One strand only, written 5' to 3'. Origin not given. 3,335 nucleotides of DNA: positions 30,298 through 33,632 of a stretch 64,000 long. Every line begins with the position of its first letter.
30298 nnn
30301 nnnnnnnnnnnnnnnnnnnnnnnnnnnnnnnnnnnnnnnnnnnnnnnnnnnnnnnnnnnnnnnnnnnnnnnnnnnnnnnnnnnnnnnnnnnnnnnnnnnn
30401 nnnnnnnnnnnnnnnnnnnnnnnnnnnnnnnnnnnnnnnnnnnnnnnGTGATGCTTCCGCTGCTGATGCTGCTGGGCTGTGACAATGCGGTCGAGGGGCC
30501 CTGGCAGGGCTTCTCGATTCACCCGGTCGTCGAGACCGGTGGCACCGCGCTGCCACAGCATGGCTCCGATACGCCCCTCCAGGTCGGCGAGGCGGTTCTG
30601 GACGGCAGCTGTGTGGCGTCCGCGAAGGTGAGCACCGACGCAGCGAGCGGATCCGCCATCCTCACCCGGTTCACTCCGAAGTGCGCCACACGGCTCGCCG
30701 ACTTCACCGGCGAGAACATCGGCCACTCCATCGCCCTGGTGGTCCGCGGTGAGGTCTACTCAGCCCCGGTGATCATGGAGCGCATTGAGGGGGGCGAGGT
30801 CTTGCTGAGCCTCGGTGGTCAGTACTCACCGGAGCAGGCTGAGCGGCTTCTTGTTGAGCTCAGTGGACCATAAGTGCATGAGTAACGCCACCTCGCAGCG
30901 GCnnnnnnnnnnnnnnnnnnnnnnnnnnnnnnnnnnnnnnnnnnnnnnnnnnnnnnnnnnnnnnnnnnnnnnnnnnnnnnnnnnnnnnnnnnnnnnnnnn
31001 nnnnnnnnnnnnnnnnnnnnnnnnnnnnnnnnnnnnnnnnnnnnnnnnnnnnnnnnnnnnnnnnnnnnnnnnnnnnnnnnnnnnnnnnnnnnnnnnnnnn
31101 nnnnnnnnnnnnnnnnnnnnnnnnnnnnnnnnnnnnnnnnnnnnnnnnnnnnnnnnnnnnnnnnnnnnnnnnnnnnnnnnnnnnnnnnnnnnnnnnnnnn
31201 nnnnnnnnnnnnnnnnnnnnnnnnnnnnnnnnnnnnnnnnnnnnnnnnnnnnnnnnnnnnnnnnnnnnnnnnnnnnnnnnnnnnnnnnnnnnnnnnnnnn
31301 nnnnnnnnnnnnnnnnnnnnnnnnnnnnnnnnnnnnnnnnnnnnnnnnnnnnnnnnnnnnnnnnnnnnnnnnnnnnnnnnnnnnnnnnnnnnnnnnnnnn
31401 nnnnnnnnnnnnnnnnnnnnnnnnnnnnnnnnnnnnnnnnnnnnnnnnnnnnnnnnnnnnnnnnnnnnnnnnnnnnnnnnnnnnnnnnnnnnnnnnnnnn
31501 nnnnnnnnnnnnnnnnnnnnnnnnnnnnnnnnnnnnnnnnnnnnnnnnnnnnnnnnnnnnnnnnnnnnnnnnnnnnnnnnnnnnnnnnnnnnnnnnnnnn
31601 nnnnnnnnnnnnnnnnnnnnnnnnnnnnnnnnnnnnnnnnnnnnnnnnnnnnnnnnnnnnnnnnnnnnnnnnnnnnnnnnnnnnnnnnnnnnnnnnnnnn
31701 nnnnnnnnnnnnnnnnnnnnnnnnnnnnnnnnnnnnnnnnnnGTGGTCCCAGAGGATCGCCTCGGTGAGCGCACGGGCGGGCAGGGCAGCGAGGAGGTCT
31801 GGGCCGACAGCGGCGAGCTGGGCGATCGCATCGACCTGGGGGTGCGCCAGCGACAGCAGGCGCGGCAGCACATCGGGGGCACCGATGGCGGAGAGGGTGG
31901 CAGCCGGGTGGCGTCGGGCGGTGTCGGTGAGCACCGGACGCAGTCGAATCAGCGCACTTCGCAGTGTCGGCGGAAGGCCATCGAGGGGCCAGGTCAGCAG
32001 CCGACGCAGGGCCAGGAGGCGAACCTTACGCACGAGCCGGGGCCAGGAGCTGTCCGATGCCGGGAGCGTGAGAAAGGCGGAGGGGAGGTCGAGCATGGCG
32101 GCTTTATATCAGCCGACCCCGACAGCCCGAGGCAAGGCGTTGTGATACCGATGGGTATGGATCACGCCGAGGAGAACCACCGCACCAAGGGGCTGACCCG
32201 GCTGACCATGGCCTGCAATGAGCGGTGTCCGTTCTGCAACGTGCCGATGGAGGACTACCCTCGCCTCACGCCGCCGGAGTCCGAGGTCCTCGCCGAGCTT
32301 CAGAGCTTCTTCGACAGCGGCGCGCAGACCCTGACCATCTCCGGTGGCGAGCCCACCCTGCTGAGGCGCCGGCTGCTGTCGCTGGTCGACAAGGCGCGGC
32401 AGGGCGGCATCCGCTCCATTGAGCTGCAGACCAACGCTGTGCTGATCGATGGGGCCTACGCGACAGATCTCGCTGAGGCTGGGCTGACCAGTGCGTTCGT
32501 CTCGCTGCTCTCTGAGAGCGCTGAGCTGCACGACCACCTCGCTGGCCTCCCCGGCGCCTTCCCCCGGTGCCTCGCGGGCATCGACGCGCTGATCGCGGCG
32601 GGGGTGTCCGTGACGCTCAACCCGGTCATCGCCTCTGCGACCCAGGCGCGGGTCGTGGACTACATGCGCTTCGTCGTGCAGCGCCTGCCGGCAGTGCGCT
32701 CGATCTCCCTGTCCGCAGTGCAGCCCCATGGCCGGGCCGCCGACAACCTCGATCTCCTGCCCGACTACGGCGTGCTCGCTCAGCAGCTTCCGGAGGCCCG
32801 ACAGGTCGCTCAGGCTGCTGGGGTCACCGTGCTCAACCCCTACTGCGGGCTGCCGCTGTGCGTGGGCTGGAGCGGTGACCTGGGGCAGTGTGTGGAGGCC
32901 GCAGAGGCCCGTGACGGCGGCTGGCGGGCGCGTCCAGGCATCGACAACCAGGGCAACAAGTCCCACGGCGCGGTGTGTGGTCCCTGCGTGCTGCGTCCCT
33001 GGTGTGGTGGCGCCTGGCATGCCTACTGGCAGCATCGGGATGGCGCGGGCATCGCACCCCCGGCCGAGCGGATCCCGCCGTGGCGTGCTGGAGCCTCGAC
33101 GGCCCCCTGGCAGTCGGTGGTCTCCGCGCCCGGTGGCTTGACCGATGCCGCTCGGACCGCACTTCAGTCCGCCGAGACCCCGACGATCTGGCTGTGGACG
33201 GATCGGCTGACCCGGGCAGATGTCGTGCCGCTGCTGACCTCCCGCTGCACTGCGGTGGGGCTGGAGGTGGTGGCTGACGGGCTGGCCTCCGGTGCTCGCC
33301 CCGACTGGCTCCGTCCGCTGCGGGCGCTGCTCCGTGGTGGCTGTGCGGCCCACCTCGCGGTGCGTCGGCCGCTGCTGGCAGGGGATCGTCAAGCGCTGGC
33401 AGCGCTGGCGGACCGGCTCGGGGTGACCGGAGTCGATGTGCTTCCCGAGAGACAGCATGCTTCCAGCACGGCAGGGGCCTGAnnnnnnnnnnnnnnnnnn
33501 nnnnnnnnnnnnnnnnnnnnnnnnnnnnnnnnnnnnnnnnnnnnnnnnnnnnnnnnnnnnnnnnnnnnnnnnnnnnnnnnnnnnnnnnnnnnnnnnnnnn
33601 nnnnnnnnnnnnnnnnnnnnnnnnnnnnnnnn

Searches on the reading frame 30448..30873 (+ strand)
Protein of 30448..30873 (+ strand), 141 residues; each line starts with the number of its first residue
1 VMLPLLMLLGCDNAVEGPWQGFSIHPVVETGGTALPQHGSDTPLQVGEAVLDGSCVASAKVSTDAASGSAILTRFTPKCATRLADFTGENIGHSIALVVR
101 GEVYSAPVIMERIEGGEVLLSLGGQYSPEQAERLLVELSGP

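Call 54: search_protein_families(library=ncbifam, proteins=[window:30448-30873:+], max_evalue=0.001)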
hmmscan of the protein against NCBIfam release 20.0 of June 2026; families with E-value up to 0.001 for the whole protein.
window:30448-30873:+ (141 aa): 5 families
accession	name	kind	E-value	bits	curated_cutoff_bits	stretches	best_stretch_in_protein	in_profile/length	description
NF009583.0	PRK13024.1-3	subfamily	1.9e-13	49.4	721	1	38-136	152-250/755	protein translocase subunit SecDF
TIGR01129.1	secD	equivalog_domain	5.1e-11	42.4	244.4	1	48-136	132-219/397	protein translocase subunit SecD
NF009585.0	PRK13024.1-5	equivalog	4.5e-10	38.2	1037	1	47-134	379-464/993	protein translocase subunit SecDF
NF011315.0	PRK14726.1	equivalog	2.2e-09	36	1249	1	52-136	260-343/855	protein translocase subunit SecDF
NF009580.0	PRK13023.1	equivalog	0.00021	19.6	1153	1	49-120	180-252/775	protein translocase subunit SecDF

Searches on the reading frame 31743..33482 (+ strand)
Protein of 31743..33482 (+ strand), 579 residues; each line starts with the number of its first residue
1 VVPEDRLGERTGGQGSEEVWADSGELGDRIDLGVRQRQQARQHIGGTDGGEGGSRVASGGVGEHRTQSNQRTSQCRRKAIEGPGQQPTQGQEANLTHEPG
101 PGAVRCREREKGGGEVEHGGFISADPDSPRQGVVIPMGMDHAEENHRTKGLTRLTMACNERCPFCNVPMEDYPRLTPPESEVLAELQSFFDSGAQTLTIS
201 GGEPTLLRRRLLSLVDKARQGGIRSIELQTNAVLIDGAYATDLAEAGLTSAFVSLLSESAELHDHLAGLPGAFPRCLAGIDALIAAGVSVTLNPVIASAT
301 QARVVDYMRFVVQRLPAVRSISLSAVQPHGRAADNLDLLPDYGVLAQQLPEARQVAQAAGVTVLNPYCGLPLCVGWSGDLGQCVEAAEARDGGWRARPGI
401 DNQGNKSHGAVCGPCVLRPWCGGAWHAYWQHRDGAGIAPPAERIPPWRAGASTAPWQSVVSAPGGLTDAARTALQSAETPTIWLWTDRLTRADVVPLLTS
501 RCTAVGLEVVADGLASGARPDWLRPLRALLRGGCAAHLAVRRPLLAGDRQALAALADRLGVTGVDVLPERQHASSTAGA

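Call 36: search_protein_families(library=pfam, proteins=[window:31743-33482:+], max_evalue=0.001)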
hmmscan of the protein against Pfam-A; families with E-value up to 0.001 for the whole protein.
window:31743-33482:+ (579 aa): 1 family
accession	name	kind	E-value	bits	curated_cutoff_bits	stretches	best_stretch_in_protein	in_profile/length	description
PF04055.27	Radical_SAM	-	1.6e-16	61.4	29.5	1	155-296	4-150/166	Radical SAM superfamily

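Call 37: search_protein_families(library=ncbifam, proteins=[window:31743-33482:+], max_evalue=1e-12)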
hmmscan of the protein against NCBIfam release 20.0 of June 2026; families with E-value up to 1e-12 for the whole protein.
window:31743-33482:+ (579 aa): 14 families
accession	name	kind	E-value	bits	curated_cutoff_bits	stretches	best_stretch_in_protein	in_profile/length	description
TIGR03977.1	rSAM_pair_HxsC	equivalog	7.9e-26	90.6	267.9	1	154-371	31-254/292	His-Xaa-Ser system radical SAM maturase HxsC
NF045646.2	rSAM_Se_TrsS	equivalog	2e-19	69.5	490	1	143-334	81-274/441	radical SAM (seleno)protein TrsS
TIGR02668.1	moaA_archaeal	equivalog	5.5e-18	65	325.25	1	153-314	15-176/303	GTP 3',8-cyclase MoaA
TIGR02109.1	PQQ_syn_pqqE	equivalog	9.5e-18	64.2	381.35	1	151-358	10-211/358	pyrroloquinoline quinone biosynthesis protein PqqE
TIGR02666.1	moaA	equivalog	1.2e-17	63.9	284.05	1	154-343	16-211/336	GTP 3',8-cyclase MoaA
NF045574.1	sacti_mat_StsB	exception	3e-17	62.6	625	1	153-334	101-277/466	StsB family radical SAM/SPASM domain sactipeptide maturase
TIGR04545.1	rSAM_ahbD_hemeb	equivalog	1.1e-16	61.2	500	1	154-334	6-183/339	heme b synthase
NF038332.1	rSAM_rare_HxsC4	exception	2e-16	60.1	500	1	156-374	22-243/335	radical SAM protein HxsC4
TIGR04303.1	GeoRSP_rSAM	equivalog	2.3e-15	57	400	1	157-313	14-166/325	GeoRSP system radical SAM/SPASM protein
TIGR04347.1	pseudo_SAM_Halo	equivalog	2.7e-14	53.3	525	1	145-299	35-187/390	TIGR04347 family pseudo-SAM/SPASM protein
TIGR04053.2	TIGR04053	equivalog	3.1e-14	53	395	1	154-340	14-200/366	TIGR04053 family radical SAM/SPASM domain-containing protein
TIGR04055.1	rSAM_NirJ2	equivalog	2.9e-13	50.1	500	0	155-333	7-181/326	putative heme d1 biosynthesis radical SAM protein NirJ2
NF001199.0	PRK00164.2-1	equivalog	3.4e-13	49.4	231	1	154-314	18-178/308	GTP 3',8-cyclase MoaA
TIGR04546.1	rSAM_ahbC_deAc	equivalog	5.6e-13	48.4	650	1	153-304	44-193/390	12,18-didecarboxysiroheme deacetylase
